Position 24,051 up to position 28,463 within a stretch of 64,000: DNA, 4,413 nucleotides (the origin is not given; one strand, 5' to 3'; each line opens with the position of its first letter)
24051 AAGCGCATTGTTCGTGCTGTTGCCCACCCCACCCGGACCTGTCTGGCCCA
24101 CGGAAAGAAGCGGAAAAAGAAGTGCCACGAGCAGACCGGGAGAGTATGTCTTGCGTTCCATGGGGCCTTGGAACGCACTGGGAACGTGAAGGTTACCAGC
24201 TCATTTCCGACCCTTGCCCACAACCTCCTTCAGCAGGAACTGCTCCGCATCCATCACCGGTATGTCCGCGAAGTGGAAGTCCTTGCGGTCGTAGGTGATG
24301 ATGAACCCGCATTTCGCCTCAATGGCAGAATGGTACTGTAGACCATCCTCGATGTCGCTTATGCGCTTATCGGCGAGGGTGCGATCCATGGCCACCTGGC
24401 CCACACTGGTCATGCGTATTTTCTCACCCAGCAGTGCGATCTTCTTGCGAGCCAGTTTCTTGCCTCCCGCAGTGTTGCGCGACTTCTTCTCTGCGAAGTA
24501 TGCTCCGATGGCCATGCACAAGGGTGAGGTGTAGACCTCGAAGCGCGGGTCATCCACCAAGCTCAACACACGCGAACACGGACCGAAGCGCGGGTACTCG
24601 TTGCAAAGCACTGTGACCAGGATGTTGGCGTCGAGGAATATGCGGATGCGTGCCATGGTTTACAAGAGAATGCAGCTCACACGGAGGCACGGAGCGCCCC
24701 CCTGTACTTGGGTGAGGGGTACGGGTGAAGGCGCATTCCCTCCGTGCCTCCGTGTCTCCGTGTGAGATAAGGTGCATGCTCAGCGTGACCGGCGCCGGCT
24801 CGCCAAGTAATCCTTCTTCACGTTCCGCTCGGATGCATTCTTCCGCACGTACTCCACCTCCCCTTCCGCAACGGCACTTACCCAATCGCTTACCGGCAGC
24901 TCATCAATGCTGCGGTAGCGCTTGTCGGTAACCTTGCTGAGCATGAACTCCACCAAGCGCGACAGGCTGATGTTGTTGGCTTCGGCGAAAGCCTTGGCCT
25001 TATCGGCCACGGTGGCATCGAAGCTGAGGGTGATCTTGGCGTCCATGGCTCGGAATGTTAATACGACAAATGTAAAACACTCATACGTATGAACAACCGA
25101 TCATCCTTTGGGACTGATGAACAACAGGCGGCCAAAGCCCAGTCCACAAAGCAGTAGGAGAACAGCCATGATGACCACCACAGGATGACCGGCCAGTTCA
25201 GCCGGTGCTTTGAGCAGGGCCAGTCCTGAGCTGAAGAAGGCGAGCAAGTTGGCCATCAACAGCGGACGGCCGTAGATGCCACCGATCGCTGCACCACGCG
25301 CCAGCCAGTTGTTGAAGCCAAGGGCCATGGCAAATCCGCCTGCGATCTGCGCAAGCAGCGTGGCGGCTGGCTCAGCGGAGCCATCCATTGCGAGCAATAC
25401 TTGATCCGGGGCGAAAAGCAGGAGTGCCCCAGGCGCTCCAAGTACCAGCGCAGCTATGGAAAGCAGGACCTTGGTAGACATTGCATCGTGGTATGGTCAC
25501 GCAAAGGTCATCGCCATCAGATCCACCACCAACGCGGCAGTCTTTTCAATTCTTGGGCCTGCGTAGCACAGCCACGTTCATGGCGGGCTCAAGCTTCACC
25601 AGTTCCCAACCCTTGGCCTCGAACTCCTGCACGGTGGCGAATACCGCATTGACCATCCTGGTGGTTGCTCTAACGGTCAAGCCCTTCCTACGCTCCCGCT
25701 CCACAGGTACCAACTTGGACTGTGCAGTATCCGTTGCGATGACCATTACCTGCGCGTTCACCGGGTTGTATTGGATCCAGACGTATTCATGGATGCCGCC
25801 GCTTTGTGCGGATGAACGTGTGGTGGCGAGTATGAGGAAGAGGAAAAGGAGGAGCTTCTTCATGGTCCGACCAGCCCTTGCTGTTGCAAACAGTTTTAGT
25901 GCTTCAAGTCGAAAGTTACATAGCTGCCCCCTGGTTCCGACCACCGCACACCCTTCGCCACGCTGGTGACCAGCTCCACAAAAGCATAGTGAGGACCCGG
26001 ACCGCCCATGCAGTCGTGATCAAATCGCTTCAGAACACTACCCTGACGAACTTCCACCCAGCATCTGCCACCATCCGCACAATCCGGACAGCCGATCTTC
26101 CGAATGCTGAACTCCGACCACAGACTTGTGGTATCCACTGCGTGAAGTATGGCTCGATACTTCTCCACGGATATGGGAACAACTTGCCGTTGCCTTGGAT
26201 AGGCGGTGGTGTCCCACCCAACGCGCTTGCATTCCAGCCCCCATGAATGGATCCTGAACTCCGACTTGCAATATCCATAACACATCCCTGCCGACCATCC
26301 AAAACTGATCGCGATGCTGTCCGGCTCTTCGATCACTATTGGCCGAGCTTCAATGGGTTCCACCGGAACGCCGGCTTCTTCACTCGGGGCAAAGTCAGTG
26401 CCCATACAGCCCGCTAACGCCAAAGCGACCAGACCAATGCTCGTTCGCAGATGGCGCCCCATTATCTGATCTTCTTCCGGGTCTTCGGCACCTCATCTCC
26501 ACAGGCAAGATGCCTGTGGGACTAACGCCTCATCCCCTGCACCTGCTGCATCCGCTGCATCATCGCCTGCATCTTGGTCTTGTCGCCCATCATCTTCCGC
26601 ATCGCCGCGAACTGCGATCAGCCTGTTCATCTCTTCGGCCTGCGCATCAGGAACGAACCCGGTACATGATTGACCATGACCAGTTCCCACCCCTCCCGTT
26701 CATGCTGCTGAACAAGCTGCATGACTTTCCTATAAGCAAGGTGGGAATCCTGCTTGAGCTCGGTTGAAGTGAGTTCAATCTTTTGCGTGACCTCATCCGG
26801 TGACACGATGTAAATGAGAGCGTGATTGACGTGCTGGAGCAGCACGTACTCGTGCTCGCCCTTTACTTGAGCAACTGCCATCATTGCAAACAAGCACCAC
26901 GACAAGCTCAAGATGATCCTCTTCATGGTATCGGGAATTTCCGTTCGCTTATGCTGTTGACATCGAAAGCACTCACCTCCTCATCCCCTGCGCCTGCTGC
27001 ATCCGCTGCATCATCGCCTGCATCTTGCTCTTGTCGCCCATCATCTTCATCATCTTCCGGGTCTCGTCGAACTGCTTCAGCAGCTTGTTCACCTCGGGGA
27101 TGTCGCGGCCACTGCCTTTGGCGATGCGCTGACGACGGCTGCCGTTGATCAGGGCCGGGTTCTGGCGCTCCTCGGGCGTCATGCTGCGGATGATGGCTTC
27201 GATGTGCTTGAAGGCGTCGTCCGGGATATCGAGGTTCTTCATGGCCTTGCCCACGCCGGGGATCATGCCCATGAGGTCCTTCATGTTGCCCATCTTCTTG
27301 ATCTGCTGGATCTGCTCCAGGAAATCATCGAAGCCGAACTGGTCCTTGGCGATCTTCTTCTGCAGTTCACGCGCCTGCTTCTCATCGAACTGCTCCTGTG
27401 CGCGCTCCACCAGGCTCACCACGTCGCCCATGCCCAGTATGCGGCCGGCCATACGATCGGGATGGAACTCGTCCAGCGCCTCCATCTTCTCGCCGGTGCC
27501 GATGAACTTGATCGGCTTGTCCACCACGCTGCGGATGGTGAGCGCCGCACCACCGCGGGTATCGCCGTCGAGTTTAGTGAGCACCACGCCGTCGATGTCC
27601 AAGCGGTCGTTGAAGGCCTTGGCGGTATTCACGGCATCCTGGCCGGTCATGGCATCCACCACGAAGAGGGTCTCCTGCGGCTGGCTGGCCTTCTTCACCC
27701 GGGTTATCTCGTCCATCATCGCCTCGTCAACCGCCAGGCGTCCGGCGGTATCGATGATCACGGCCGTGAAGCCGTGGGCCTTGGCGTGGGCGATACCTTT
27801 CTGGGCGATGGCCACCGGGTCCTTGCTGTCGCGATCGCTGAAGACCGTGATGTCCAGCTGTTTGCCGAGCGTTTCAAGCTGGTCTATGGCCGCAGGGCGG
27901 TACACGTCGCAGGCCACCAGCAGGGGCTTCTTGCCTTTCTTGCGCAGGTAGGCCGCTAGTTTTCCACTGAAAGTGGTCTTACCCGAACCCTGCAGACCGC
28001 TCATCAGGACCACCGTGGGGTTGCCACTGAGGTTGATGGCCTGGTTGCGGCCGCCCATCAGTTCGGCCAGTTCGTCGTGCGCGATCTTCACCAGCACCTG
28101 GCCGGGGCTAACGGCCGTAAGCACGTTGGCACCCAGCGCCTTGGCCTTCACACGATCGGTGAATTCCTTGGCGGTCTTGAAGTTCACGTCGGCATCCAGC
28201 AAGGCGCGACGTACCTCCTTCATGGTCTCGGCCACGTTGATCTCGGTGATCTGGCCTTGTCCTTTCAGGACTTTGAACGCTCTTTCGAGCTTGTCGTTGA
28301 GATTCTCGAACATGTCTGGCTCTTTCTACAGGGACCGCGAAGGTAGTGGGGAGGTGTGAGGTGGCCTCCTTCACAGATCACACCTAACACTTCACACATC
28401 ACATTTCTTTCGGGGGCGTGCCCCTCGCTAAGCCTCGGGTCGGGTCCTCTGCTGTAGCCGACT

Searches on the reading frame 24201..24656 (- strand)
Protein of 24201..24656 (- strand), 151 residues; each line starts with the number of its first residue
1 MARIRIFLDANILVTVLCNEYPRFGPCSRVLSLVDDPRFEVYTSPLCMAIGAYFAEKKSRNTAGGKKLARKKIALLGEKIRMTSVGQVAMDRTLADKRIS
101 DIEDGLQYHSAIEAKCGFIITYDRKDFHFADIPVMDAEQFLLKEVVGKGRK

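Call 20: search_protein_families(library=pfam, proteins=[window:24201-24656:-], max_evalue=0.01)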
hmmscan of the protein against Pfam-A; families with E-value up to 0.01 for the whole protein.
window:24201-24656:- (151 aa): 2 families
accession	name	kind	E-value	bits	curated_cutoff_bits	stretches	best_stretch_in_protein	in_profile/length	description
PF13470.12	PIN_3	-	1.9e-11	45.2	27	1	5-125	1-115/115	PIN domain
PF01850.27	PIN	-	0.00048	21.2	23.6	1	6-127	1-114/120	PIN domain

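Call 101: search_protein_families(library=padloc, proteins=[window:24201-24656:-], max_evalue=0.001)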
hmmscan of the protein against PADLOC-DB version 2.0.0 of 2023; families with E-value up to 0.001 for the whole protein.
window:24201-24656:- (151 aa): 0 families

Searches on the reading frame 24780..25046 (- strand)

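Call 20: search_protein_families(library=pfam, proteins=[window:24780-25046:-], max_evalue=0.01)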
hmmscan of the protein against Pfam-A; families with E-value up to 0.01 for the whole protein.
window:24780-25046:- (88 aa): 1 family
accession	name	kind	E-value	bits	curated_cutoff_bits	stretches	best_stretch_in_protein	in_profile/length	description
PF19891.5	DUF6364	-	2.1e-14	54.2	27.3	1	1-80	1-65/70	Family of unknown function (DUF6364)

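Call 101: search_protein_families(library=padloc, proteins=[window:24780-25046:-], max_evalue=0.001)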
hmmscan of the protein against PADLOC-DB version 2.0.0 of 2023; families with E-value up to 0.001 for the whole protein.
window:24780-25046:- (88 aa): 0 families

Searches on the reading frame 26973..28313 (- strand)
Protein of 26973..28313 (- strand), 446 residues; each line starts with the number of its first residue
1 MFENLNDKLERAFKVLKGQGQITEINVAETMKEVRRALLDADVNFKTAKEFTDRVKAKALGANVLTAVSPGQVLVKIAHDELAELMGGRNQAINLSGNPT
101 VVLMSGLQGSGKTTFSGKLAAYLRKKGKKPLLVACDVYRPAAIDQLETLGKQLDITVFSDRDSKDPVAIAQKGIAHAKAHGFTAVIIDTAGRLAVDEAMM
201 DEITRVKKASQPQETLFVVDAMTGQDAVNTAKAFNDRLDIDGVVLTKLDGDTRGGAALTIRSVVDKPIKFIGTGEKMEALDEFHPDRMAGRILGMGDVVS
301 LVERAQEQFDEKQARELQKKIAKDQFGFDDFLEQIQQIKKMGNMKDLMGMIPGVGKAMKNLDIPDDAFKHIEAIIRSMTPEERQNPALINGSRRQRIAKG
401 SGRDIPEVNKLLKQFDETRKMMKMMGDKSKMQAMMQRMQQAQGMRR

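Call 20: search_protein_families(library=pfam, proteins=[window:26973-28313:-], max_evalue=0.01)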
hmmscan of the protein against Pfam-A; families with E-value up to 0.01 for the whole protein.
window:26973-28313:- (446 aa): 21 families
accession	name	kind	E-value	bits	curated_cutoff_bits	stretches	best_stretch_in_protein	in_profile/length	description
PF00448.28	SRP54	-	9e-76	254.3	22.7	1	99-294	1-196/196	SRP54-type protein, GTPase domain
PF02978.25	SRP_SPB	-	4.9e-36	123.4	27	1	325-422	1-91/91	Signal peptide binding domain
PF02881.24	SRP54_N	-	9.2e-20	71.1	22.4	1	5-82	1-75/75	SRP54-type protein, helical bundle domain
PF01656.29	CbiA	-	6e-07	29.9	25.4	1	104-253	4-88/125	CobQ/CobB/MinD/ParA nucleotide binding domain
PF20720.3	nSTAND3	-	7.1e-06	26.2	27.2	1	92-133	10-51/155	Novel STAND NTPase 3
PF06414.18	Zeta_toxin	-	3.1e-05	23.9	22.3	1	96-142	13-58/199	Zeta toxin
PF13191.12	AAA_16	-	0.0004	21.4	32.6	1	96-226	21-145/167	AAA ATPase domain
PF13614.12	AAA_31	-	0.0007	20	27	1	109-138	12-41/177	AAA domain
PF01583.26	APS_kinase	-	0.001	19.6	21.1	1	99-139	2-42/152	Adenylylsulphate kinase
PF16575.11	CLP1_P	-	0.0012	19.1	26.6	1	107-138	2-33/188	mRNA cleavage and polyadenylation factor CLP1 P-loop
PF01591.24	6PF2K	-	0.0012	18.7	27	1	94-198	8-104/223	6-phosphofructo-2-kinase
PF07693.20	KAP_NTPase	-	0.0012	18.6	20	1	97-196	18-118/293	KAP family P-loop domain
PF10609.15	ParA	-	0.0024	17.8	27.1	1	100-152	5-57/246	NUBPL iron-transfer P-loop NTPase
PF03308.22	MeaB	-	0.0035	16.8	23.1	1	91-136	25-70/273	Methylmalonyl Co-A mutase-associated GTPase MeaB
PF13671.12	AAA_33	-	0.0037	18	27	1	101-189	1-77/143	AAA domain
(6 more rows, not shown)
